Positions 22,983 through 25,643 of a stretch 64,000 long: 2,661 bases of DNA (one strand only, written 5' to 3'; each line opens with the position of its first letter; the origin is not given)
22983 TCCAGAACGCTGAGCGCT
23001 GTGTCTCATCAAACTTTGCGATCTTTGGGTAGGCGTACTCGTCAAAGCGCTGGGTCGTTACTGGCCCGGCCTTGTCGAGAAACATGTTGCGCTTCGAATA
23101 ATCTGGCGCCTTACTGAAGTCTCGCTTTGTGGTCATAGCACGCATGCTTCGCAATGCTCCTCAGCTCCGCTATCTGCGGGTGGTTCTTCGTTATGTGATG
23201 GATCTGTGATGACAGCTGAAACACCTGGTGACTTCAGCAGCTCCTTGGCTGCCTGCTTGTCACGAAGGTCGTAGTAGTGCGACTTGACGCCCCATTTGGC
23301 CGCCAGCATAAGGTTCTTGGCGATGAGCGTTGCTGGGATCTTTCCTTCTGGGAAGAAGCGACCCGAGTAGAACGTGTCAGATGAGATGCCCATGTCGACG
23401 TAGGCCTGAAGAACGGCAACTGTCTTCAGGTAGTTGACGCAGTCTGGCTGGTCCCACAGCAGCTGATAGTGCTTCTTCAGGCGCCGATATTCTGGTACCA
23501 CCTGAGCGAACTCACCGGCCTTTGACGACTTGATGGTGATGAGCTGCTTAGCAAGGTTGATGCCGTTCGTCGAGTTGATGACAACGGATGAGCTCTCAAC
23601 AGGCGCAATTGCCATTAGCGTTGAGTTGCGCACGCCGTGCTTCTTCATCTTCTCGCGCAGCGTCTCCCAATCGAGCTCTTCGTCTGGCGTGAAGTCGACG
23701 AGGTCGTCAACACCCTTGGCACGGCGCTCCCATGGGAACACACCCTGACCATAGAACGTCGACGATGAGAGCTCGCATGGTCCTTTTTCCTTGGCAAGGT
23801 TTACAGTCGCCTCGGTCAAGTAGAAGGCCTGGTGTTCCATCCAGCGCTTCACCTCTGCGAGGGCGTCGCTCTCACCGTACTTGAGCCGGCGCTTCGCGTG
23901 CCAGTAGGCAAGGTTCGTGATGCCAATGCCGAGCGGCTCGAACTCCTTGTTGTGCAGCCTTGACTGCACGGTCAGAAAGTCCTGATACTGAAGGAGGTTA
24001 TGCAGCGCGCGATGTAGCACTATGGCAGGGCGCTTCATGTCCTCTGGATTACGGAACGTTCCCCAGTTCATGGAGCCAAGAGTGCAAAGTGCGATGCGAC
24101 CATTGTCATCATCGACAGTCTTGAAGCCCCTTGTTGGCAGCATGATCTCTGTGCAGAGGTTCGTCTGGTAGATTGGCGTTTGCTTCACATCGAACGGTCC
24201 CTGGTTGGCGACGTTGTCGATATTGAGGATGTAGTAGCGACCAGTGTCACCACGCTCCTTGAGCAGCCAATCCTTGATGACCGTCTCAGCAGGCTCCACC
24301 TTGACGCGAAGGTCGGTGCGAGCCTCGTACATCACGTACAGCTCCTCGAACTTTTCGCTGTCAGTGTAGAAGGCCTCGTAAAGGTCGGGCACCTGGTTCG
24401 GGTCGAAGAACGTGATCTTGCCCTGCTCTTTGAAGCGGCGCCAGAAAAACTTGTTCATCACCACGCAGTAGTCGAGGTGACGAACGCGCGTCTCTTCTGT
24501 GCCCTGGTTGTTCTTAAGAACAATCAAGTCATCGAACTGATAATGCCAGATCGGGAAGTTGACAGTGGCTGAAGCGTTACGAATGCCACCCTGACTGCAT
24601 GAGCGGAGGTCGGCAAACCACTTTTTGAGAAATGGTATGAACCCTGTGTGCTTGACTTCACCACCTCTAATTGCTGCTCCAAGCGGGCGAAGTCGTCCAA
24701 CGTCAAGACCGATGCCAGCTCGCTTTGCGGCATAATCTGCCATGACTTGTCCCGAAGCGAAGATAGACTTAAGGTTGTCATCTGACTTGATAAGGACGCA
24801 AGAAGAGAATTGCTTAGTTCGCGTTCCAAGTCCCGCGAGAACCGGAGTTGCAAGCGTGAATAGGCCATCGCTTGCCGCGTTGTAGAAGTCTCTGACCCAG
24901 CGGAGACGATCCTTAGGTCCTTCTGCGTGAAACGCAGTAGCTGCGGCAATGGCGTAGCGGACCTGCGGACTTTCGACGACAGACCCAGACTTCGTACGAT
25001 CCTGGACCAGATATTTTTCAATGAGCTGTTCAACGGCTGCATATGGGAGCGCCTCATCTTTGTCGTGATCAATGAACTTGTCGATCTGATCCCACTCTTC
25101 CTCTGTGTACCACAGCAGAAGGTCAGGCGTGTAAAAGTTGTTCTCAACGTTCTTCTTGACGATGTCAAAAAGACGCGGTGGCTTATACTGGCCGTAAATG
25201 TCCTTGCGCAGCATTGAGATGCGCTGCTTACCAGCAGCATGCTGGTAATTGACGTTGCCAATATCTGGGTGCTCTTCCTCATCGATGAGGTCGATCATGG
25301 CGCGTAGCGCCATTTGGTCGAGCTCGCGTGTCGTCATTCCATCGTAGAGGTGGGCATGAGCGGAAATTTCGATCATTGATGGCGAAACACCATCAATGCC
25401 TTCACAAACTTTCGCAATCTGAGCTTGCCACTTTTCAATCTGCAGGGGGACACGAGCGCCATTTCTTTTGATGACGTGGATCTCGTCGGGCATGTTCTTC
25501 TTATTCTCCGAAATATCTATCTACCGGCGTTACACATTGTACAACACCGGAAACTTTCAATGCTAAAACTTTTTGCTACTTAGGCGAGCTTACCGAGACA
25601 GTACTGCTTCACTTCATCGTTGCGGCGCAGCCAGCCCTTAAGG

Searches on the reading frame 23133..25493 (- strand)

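Call 24: search_protein_families(library=pfam, proteins=[window:23133-25493:-], max_evalue=0.01)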
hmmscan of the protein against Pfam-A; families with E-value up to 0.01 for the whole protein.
window:23133-25493:- (786 aa): 3 families
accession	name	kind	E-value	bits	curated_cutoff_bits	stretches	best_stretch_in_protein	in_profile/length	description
PF02867.20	Ribonuc_red_lgC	-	9.2e-97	325.3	23.9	1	230-741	1-522/523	Ribonucleotide reductase, barrel domain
PF00317.26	Ribonuc_red_lgN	-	3.6e-14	53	28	1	150-226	4-76/77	Ribonucleotide reductase, all-alpha domain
PF03477.21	ATP-cone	-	4e-06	27.7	25.8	1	5-73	1-70/88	ATP cone domain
